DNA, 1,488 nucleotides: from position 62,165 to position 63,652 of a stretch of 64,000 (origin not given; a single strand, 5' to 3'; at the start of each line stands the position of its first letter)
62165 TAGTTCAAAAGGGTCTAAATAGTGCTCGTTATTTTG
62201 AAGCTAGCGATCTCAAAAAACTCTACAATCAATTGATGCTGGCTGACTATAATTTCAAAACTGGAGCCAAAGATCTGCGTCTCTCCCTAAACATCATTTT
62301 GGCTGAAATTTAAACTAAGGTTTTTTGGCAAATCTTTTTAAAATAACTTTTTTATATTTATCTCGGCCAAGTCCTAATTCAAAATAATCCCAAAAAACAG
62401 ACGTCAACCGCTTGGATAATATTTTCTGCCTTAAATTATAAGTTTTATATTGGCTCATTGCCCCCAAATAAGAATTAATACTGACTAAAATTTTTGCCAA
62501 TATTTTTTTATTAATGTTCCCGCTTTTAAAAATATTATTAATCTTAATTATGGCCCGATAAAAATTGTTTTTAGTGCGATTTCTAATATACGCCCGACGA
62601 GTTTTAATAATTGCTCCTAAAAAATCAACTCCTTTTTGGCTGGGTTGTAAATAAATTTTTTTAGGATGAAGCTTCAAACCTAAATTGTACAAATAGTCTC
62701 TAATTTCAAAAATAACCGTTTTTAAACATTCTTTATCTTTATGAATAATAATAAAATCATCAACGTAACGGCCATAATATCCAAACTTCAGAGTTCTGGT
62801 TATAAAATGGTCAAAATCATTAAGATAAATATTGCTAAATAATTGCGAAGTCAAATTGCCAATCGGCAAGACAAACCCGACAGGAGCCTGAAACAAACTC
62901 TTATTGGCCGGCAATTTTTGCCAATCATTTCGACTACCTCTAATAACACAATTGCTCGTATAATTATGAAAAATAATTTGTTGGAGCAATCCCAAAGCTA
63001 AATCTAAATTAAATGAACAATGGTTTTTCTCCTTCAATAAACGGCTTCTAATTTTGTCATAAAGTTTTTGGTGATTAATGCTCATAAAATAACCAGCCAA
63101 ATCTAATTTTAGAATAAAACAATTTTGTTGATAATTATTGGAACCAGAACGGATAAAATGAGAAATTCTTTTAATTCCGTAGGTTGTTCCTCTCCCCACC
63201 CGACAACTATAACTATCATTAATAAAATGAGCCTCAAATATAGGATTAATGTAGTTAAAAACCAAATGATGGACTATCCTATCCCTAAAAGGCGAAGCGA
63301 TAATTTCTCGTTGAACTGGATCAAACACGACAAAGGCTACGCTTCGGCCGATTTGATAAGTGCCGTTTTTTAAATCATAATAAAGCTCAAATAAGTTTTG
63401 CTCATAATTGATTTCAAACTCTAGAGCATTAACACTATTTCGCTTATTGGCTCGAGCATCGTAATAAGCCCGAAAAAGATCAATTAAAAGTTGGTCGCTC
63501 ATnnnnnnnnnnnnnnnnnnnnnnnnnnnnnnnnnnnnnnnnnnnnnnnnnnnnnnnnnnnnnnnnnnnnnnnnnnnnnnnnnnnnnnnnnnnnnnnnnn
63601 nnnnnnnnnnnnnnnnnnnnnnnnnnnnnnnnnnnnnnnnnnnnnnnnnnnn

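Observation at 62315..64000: Diversity-generating retroelement at the right edge (Avd-like ORF, TR, RT); target gene and VR lie outside the window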

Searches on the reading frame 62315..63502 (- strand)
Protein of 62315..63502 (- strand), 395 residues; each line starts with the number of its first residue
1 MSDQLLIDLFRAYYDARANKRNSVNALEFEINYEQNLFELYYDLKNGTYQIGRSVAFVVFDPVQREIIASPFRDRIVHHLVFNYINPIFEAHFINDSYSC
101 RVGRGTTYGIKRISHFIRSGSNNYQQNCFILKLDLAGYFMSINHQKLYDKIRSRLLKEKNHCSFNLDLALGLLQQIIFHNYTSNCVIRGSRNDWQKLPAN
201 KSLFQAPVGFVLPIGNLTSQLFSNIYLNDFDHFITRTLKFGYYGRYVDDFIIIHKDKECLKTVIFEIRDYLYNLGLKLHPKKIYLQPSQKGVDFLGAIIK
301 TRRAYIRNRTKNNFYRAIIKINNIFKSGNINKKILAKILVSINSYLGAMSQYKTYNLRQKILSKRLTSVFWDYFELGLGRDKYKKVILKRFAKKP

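Call 4: search_protein_families(library=pfam, proteins=[window:62315-63502:-], max_evalue=1)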
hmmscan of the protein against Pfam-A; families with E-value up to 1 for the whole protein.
window:62315-63502:- (395 aa): 2 families
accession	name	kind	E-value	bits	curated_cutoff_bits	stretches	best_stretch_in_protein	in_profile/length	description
PF00078.32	RVT_1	-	2.8e-18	66.8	29.6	1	69-298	14-204/205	Reverse transcriptase (RNA-dependent DNA polymerase)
PF10547.14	P22_AR_N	-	0.067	13.8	30.7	1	119-163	57-102/115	P22_AR N-terminal domain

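Call 6: find_encoding_contigs(protein=window:62315-63502:-, flank=10000, max_places=10)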
Protein window:62315-63502:- (395 aa): no gene with exactly this product is on record in the collection.

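Call 7: search_protein_families(library=ncbifam, proteins=[window:62315-63502:-], max_evalue=1)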
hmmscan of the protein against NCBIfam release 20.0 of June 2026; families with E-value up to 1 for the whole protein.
window:62315-63502:- (395 aa): 7 families
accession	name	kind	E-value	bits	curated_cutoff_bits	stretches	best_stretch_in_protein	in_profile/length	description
TIGR04416.1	group_II_RT_mat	equivalog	8.7e-31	107.3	300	2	213-359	181-332/353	group II intron reverse transcriptase/maturase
NF041746.1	Drt2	equivalog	9.5e-14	51.4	390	2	209-358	221-391/416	antiviral reverse transcriptase Drt2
NF038233.2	retron_St85_RT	exception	3.3e-13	49.6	235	1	117-319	78-250/289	retron St85 family RNA-directed DNA polymerase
NF041747.1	Drt3a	equivalog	1.8e-12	47.3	200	1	126-363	109-317/412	antiviral reverse transcriptase Drt3a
NF041749.1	Drt4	equivalog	9.7e-06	24.8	450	1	212-283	195-264/489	antiviral reverse transcriptase Drt4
NF041750.1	Drt5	equivalog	0.0011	18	550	1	228-287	191-253/484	antiviral reverse transcriptase Drt5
NF005151.0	PRK06630.1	equivalog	0.057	14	144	1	34-83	18-66/99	hypothetical protein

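Call 8: find_related_loci(query=window:62315-63502:-, collection=genome_contigs, flank=10000)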
Query window:62315-63502:- (395 aa) in genome_contigs; peptide patterns used: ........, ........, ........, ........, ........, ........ (x = any residue, [..] = any of these).
598 stretches matched a pattern (row limit reached: there are more); 2 encode a relative of the query (tblastn E <= 1e-3); 2 distinct loci.
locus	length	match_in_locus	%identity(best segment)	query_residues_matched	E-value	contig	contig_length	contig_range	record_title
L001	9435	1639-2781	52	8-389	3e-130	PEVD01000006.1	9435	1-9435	MAG: Candidatus Shapirobacteria bacterium CG03_land_8_20_14_0_80_40_19 CG03_land_8_20_14_0.80_scaffold_4239_c, whole gen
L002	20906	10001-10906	34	12-345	3e-43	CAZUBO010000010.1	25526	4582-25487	MAG TPA_asm: uncultured Candidatus Saccharibacteria bacterium isolate binchicken_co115_42 genome assembly, contig: NODE_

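Call 9: search_solved_structures(query=window:62315-63502:-, max_evalue=0.001, show_alignments=1)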
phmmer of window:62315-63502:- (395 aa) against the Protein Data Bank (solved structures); distinct sequences matched with E-value up to 0.001: 9.
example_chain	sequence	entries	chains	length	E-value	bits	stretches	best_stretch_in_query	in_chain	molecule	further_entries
8ub7_A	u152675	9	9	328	1.7e-34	122.8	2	9-162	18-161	Reverse transcriptase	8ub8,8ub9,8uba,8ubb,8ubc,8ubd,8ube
6me0_C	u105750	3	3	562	6e-09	38.7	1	208-326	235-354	Maturase reverse transcriptase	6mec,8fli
8bgj_A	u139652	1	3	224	8.4e-07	31.6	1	212-301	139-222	RNA-directed DNA polymerase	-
5hhl_A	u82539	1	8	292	1e-06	31.4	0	65-158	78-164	Retron-type reverse transcriptase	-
5hhj_A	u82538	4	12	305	1.4e-06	30.9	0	70-159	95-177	Retron-type reverse transcriptase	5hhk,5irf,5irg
6ar1_A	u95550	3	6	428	2.2e-06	30.3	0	70-159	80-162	GsI-IIC RT | Trt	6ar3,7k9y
7uim_D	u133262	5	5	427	3.1e-06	29.8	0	65-158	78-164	Group II intron reverse transcriptase/maturase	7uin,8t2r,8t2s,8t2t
5g2x_C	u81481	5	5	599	5.1e-05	25.8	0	236-309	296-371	GROUP II INTRON-ENCODED PROTEIN LTRA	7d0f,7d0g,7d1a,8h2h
7kft_D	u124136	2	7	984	0.00011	24.7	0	204-302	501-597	Cas6-RT-Cas1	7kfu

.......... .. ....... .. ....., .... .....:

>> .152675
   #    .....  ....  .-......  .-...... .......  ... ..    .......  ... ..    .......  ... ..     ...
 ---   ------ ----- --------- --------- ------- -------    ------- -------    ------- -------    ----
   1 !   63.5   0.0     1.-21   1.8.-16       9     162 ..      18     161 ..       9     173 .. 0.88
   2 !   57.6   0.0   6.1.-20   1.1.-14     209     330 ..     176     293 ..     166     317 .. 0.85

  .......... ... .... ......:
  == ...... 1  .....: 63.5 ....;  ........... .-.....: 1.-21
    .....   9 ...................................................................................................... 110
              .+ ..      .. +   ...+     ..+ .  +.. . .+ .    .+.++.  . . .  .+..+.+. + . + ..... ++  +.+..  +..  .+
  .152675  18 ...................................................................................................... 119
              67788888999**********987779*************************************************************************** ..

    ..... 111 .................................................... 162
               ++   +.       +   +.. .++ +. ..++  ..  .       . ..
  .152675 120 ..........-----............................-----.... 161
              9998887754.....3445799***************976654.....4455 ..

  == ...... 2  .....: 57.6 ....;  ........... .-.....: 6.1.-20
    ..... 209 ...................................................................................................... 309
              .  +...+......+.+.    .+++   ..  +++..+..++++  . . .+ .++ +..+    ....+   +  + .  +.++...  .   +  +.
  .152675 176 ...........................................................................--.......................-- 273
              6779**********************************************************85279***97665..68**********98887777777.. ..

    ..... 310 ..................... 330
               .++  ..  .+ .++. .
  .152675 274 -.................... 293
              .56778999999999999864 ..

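Call 20: find_homologous_proteins(query=window:62315-63502:-, max_evalue=1e-20)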
Query window:62315-63502:- (395 aa): 7532 proteins with E <= 1e-20 among 8000 candidates; the best 120 are listed.
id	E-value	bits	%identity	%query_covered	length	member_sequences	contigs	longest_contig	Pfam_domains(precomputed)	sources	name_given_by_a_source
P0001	9.9e-263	889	100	100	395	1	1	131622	PF00078.33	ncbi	-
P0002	8.3e-185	633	73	99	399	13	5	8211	PF00078.33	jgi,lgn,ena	-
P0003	4.5e-179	614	73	99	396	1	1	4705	PF00078.33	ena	-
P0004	1.2e-174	599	70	95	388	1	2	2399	PF00078.33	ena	-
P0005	1.7e-173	595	67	99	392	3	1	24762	PF00078.33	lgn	-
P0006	2.1e-173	595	70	99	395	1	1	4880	PF00078.33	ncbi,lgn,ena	-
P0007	4.6e-171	587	67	100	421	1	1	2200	PF00078.33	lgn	-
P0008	2.0e-168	579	67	100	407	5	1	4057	PF00078.33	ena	-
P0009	1.7e-166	572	66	99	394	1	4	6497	PF00078.33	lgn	-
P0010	2.4e-166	572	66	100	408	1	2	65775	PF00078.33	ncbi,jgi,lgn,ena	ncbi:MAG: RNA-directed DNA polymerase [Patescibacteria group bacterium]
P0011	9.0e-165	567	67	96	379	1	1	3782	PF00078.33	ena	-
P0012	1.6e-163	562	66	99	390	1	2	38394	PF00078.33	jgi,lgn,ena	-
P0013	5.0e-162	558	64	99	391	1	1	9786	PF00078.33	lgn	-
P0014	1.5e-161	556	63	99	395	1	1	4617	PF00078.33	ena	-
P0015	7.8e-161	554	67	95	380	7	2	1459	PF00078.33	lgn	-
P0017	5.9e-159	547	62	99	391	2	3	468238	PF00078.33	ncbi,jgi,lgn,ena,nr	ncbi:MAG TPA: RNA-directed DNA polymerase [bacterium]|nr:RNA-directed DNA polymerase [bacterium] HPT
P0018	7.9e-158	544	62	99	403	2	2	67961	PF00078.33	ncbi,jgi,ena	-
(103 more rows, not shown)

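Call 21: find_encoding_contigs(protein=P0001, flank=10000, max_places=6)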
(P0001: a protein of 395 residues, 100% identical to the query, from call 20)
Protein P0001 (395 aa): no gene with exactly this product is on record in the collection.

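Call 22: list_cluster_members(proteins=[P0001])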
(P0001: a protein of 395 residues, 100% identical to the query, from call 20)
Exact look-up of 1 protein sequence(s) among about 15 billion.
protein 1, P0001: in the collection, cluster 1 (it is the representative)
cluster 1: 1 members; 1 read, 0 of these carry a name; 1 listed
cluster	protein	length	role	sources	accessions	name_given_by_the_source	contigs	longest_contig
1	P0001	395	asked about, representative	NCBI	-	-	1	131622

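Call 23: find_encoding_contigs(protein=P0002, flank=10000, max_places=3)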
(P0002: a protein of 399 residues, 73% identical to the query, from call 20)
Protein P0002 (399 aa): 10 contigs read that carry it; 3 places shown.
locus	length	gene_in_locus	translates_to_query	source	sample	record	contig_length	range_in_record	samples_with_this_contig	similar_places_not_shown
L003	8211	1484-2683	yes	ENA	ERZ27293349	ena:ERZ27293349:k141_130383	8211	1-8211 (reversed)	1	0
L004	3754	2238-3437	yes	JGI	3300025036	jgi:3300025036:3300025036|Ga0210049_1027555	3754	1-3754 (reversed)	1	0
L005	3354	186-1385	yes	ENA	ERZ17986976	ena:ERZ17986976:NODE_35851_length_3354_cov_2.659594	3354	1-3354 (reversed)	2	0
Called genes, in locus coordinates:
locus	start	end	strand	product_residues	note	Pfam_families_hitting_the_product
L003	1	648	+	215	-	?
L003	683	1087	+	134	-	PF05635:23S_rRNA_IVP (weak), PF22296:bAvd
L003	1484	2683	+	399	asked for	PF00078:RVT_1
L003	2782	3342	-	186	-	-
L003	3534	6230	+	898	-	PF07517:SecA_DEAD, PF01043:SecA_PP_bind, PF21090:P-loop_SecA, PF07516:SecA_SW, PF02810:SEC-C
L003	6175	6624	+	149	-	PF00383:dCMP_cyt_deam_1, PF26947:CDL (weak)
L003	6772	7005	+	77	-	-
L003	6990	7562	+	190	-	PF01931:NTPase_I-T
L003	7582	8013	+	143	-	PF00293:NUDIX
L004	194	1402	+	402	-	PF07963:N_methyl, PF09603:Fib_succ_major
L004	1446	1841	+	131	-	PF05635:23S_rRNA_IVP (weak), PF22296:bAvd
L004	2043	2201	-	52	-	-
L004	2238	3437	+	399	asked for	PF00078:RVT_1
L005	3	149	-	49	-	?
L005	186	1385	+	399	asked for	PF00078:RVT_1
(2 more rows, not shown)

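Call 24: find_encoding_contigs(protein=P0005, flank=10000, max_places=2)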
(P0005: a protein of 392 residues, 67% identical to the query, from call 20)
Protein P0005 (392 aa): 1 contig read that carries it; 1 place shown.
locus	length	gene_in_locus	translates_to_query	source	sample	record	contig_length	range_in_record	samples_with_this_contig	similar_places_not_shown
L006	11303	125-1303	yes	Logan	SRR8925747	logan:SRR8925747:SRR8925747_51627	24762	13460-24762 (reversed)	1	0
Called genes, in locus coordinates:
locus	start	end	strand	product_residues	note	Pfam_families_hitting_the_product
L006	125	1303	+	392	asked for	PF00078:RVT_1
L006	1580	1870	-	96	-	-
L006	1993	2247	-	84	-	-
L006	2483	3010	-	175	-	-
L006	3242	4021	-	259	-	PF22435:MRM3-like_sub_bind, PF08032:SpoU_sub_bind (faint), PF00588:SpoU_methylase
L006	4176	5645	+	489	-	PF03816:LytR_cpsA_psr, PF13399:LytR_C (weak)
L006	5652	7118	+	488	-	PF01926:MMR_HSR1, PF02421:FeoB_N, PF00009:GTP_EFTU, PF00071:Ras, PF01926:MMR_HSR1, PF02421:FeoB_N, PF04548:AIG1, PF14714:KH_dom-like, +8 more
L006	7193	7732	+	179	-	PF01195:Pept_tRNA_hydro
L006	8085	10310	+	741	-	PF01751:Toprim, PF01131:Topoisom_bac, PF01396:Zn_ribbon_Top1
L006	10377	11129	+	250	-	PF08378:NERD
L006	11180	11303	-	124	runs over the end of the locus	-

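Call 25: find_encoding_contigs(protein=P0010, flank=10000, max_places=2)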
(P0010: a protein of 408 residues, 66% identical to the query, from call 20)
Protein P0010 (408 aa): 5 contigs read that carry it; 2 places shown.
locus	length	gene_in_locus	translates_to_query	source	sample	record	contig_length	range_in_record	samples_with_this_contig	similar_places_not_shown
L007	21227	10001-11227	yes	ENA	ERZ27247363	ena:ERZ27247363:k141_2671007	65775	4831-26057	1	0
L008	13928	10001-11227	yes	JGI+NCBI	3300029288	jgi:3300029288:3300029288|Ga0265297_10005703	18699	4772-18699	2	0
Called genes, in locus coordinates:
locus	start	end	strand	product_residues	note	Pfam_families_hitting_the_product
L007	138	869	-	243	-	PF20199:RepSA (weak), PF23343:REP_ORF2-G2P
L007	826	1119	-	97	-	-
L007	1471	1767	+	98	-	PF08401:ArdcN (weak)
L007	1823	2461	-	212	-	PF05707:Zot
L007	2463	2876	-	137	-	-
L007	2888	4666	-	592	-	-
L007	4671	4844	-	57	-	-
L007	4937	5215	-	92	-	-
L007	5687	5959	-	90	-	-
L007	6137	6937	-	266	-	-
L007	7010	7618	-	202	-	PF01726:LexA_DNA_bind, PF00717:Peptidase_S24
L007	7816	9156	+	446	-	PF07963:N_methyl, PF09603:Fib_succ_major, PF26707:DUF8237 (faint)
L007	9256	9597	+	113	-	PF05635:23S_rRNA_IVP (weak), PF22296:bAvd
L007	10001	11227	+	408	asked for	PF00078:RVT_1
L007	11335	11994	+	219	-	-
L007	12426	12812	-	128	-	PF22296:bAvd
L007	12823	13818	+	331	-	PF00078:RVT_1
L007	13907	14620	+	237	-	-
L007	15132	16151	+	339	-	PF13310:Virulence_RhuM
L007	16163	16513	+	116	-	PF00903:Glyoxalase (weak)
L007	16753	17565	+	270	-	PF04383:KilA-N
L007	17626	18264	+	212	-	-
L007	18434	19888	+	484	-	PF07963:N_methyl (weak), PF18998:Flg_new_2, PF09603:Fib_succ_major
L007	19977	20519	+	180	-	PF00300:His_Phos_1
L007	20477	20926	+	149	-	-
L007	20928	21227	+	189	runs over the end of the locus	-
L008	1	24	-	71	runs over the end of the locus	PF12728:HTH_17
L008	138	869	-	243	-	PF20199:RepSA (weak), PF23343:REP_ORF2-G2P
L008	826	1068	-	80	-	-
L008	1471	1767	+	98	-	PF08401:ArdcN (weak)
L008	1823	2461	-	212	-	PF05707:Zot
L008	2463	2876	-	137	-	-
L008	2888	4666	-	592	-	-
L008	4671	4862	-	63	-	-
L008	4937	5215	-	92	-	-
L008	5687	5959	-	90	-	-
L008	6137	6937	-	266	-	-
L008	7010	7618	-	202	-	PF01726:LexA_DNA_bind, PF00717:Peptidase_S24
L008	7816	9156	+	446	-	PF07963:N_methyl, PF09603:Fib_succ_major, PF26707:DUF8237 (faint)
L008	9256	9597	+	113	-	PF05635:23S_rRNA_IVP (weak), PF22296:bAvd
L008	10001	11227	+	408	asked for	PF00078:RVT_1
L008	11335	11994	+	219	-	-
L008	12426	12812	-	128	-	PF22296:bAvd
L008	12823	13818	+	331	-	PF00078:RVT_1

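Call 49: find_related_loci(query=window:62315-63502:-, collection=metagenome_contigs, flank=3000)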
Query window:62315-63502:- (395 aa) in metagenome_contigs; peptide patterns used: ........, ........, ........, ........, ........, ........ (x = any residue, [..] = any of these).
600 stretches matched a pattern (row limit reached: there are more); 6 encode a relative of the query (tblastn E <= 1e-3); 6 distinct loci.
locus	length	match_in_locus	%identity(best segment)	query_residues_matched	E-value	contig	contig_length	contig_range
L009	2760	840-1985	53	8-390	2e-140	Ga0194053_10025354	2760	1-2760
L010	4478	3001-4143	52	8-389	1e-130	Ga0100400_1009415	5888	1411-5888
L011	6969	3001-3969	34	8-372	1e-51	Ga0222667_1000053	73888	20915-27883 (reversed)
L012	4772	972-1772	30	28-310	1e-26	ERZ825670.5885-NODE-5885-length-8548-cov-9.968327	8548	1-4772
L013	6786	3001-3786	30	28-301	2e-26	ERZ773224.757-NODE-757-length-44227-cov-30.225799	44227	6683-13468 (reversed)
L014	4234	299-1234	26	8-362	8e-22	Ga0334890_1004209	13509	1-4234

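Call 51: find_related_loci(query=A3, collection=viral_contigs, flank=3000)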
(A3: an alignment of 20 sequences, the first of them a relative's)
Query A3 (395 aa) in viral_contigs; peptide patterns used: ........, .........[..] (x = any residue, [..] = any of these).
591 stretches matched a pattern; 560 encode a relative of the query (tblastn E <= 1e-3); the best 80 are kept; 80 distinct loci.
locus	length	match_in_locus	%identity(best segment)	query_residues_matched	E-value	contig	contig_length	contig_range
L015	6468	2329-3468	52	2-380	1e-125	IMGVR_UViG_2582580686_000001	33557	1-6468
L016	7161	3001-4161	46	3-380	8e-111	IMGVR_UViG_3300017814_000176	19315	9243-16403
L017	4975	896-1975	50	2-363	6e-108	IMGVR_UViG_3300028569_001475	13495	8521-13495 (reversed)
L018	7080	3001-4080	50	2-363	7e-107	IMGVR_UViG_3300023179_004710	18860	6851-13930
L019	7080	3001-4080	49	2-363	1e-106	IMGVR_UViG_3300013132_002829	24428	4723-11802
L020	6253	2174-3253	49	2-363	1e-106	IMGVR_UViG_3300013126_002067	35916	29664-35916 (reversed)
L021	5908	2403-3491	48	5-362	4e-102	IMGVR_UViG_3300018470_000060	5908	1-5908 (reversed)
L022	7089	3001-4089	45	1-357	3e-99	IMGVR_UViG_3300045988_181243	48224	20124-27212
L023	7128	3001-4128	44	8-386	6e-97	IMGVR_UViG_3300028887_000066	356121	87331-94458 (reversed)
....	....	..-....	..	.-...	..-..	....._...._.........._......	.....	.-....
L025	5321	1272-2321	45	6-363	1e-93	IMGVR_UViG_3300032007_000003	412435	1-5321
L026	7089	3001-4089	42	8-370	4e-93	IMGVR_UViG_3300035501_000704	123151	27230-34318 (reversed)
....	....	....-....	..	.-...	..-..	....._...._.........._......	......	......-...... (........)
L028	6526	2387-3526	43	6-390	6e-92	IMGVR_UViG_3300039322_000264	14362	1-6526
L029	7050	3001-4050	43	6-363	1e-90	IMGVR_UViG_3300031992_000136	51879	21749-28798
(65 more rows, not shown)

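Call 53: find_encoding_contigs(protein=P0006, flank=4000, max_places=1)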
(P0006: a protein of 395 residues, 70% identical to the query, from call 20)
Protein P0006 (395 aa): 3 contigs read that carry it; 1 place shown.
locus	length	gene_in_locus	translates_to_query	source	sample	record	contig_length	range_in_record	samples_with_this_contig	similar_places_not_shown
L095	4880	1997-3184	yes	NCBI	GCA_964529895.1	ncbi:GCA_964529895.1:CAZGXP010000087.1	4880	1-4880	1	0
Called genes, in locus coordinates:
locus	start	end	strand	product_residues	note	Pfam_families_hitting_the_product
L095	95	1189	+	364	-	PF07963:N_methyl, PF09603:Fib_succ_major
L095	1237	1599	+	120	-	PF05635:23S_rRNA_IVP (weak), PF22296:bAvd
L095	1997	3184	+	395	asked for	PF00078:RVT_1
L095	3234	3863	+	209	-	PF01725:Ham1p_like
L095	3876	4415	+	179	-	-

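Call 54: find_encoding_contigs(protein=P0012, flank=6000, max_places=1)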
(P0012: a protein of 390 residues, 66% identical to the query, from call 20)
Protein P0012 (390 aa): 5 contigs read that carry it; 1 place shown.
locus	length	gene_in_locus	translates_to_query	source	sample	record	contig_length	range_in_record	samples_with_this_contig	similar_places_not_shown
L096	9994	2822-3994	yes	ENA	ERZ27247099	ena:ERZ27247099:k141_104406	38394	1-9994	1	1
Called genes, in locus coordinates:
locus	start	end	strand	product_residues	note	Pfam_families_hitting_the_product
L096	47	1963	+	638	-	PF01471:PG_binding_1, PF18998:Flg_new_2, PF09603:Fib_succ_major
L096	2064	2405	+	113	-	PF05635:23S_rRNA_IVP, PF22296:bAvd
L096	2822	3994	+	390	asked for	PF00078:RVT_1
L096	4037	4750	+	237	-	-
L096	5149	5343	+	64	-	PF24709:DUF7670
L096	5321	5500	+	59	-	-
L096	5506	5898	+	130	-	-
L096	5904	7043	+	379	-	PF01168:Ala_racemase_N, PF00842:Ala_racemase_C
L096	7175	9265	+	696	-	PF17191:RecG_wedge, PF04851:ResIII, PF00270:DEAD, PF00271:Helicase_C, PF19833:RecG_dom3_C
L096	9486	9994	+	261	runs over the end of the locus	-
